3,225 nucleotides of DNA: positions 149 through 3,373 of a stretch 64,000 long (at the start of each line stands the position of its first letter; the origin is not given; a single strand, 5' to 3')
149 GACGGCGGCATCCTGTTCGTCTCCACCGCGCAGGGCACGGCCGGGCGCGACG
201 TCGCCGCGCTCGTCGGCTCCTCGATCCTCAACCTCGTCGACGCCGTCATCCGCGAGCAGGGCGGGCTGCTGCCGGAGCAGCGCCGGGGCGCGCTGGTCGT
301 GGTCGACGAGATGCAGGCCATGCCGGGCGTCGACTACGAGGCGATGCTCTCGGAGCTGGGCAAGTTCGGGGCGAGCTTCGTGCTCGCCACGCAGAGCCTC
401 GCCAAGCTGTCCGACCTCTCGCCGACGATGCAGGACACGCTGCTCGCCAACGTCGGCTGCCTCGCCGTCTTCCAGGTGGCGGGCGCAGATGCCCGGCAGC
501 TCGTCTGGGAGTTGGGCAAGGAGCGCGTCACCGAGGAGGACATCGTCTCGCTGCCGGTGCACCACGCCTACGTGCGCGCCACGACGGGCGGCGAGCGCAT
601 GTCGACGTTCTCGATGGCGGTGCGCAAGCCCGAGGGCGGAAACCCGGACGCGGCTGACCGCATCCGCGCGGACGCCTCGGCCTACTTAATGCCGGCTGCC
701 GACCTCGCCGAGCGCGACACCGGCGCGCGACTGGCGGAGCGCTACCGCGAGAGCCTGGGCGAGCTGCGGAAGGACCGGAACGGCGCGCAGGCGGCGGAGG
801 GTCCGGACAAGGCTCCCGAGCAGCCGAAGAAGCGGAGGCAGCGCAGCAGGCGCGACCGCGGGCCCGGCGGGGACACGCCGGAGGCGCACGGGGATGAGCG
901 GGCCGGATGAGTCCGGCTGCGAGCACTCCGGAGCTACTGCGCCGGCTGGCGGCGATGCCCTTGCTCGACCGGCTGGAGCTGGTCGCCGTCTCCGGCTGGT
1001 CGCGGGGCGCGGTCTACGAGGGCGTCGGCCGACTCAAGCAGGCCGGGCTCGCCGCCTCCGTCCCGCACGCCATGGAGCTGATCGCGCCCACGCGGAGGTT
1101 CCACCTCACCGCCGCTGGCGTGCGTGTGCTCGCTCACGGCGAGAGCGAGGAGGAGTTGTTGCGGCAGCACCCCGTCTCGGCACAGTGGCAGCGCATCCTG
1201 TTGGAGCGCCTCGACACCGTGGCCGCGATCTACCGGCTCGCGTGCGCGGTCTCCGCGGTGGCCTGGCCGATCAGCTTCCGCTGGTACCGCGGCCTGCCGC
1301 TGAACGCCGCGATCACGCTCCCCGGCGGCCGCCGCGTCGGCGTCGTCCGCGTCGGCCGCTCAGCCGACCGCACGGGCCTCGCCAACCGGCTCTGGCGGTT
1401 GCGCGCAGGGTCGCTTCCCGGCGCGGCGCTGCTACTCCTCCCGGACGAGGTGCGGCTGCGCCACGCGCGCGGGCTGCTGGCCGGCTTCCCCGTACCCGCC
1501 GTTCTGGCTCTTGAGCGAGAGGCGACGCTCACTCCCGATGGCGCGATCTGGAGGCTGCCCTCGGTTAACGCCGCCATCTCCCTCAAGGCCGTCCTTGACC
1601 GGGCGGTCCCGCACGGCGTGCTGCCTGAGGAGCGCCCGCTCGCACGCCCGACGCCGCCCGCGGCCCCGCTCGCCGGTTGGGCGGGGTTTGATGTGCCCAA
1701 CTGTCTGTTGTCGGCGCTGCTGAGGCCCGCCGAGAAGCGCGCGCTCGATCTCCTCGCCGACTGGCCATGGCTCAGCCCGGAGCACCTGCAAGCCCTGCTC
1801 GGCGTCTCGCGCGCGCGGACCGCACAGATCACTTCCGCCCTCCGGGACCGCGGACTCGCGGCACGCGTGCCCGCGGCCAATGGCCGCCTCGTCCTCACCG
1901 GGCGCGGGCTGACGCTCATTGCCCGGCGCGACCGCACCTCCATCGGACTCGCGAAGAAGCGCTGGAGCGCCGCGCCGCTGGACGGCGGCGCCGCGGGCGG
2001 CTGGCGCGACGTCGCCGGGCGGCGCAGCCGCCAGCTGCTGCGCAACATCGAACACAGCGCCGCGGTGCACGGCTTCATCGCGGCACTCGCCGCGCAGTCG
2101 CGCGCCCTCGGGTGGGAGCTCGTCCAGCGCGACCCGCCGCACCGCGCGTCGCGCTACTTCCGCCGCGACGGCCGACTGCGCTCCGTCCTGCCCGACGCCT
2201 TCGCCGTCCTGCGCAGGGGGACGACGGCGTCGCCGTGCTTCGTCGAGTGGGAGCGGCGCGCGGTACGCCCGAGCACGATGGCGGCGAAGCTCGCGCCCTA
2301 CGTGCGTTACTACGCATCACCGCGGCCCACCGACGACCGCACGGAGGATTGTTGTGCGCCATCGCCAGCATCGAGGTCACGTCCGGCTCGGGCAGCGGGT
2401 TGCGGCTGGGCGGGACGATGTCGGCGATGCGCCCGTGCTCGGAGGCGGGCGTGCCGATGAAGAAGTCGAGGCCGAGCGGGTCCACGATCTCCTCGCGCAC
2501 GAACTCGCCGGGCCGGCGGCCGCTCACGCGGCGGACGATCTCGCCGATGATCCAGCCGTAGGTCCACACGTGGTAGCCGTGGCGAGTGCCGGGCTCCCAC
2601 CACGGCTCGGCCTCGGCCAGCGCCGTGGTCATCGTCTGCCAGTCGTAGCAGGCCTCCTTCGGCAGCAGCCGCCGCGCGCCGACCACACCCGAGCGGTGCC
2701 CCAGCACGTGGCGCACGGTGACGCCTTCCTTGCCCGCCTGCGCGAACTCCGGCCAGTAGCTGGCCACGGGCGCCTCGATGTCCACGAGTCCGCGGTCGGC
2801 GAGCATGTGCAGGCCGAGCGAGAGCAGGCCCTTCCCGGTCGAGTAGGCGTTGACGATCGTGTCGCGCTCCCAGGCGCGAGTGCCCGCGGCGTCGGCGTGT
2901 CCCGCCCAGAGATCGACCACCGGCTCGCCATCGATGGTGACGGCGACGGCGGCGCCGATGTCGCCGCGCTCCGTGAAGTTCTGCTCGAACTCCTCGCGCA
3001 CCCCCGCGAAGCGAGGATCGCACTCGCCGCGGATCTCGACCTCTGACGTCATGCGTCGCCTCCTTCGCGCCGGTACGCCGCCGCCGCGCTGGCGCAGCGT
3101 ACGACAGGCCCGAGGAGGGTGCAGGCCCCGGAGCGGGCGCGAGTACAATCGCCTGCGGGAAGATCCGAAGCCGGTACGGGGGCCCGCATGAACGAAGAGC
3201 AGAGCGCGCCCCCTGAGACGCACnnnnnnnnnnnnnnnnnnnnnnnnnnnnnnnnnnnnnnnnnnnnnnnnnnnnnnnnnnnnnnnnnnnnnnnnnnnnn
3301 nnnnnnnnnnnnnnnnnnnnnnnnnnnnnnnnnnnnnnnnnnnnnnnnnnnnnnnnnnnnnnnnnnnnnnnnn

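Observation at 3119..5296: Stand-alone KAP-family P-loop NTPase in a compositionally distinct (lower-GC) patch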

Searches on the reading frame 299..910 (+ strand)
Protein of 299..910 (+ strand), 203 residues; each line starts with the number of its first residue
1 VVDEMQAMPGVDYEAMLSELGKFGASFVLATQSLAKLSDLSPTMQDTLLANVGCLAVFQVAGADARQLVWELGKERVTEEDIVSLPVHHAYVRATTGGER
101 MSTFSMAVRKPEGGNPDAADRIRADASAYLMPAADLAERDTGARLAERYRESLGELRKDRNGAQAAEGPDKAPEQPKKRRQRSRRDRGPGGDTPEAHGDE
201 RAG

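Call 9: search_protein_families(library=pfam, proteins=[window:299-910:+], max_evalue=0.01)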
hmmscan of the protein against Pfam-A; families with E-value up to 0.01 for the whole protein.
window:299-910:+ (203 aa): 2 families
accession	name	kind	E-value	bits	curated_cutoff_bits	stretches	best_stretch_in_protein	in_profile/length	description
PF10412.15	TrwB_AAD_bind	-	4e-05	23.1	20.5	1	1-81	249-332/387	Type IV secretion-system coupling protein DNA-binding domain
PF12696.13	TraG-D_C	-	0.0017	18.8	22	1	1-80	5-87/126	TraM recognition site of TraD and TraG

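Call 55: search_protein_families(library=padloc, proteins=[window:299-910:+], max_evalue=0.001)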
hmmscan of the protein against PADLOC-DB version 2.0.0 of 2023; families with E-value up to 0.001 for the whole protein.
window:299-910:+ (203 aa): 0 families

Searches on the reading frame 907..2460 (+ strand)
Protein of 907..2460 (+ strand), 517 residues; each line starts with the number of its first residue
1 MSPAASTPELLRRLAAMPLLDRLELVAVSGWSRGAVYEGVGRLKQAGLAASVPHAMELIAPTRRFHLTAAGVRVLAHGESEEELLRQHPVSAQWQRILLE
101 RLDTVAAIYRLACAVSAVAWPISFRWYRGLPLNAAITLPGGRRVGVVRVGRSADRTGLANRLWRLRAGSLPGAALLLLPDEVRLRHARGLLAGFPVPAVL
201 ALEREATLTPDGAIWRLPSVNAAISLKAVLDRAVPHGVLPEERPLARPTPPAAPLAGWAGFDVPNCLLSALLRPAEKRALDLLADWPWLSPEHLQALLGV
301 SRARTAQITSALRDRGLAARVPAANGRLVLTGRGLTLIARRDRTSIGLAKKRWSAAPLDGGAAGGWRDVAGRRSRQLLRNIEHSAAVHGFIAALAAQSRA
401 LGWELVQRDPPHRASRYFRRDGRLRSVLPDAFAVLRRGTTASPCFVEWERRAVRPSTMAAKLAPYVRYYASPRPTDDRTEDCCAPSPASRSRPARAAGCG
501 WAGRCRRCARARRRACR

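Call 9: search_protein_families(library=pfam, proteins=[window:907-2460:+], max_evalue=0.01)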
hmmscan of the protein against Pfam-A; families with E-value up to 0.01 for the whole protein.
window:907-2460:+ (517 aa): 3 families
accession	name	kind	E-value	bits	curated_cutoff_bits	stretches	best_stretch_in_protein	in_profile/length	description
PF13814.12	Replic_Relax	-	1.5e-05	25.6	25.3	1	282-471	3-178/191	Replication-relaxation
PF12802.13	MarR_2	-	3.3e-05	24.4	27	0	274-326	5-58/61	MarR family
PF25213.1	HVO_A0261_N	-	5.3e-05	23.5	35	1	279-338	16-71/86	HVO_A0261 N-terminal domain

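Call 55: search_protein_families(library=padloc, proteins=[window:907-2460:+], max_evalue=0.001)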
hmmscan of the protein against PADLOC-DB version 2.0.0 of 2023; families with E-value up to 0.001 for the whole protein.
window:907-2460:+ (517 aa): 0 families

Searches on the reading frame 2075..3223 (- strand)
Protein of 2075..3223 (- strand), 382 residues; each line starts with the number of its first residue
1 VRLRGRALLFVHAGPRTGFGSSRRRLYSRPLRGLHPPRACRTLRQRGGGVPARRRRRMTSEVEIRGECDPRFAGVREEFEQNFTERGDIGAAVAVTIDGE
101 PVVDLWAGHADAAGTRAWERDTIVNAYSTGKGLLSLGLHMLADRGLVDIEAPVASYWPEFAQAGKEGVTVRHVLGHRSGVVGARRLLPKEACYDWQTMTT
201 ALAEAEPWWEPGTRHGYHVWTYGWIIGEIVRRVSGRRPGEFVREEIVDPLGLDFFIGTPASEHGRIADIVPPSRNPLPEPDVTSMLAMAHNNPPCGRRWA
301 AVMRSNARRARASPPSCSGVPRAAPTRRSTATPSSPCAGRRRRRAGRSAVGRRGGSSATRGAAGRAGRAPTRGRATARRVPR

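Call 9: search_protein_families(library=pfam, proteins=[window:2075-3223:-], max_evalue=0.01)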
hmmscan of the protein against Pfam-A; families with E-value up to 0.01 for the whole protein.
window:2075-3223:- (382 aa): 1 family
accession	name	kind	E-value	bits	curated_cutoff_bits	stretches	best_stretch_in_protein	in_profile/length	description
PF00144.29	Beta-lactamase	-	2.2e-53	182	27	1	79-299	1-217/329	Beta-lactamase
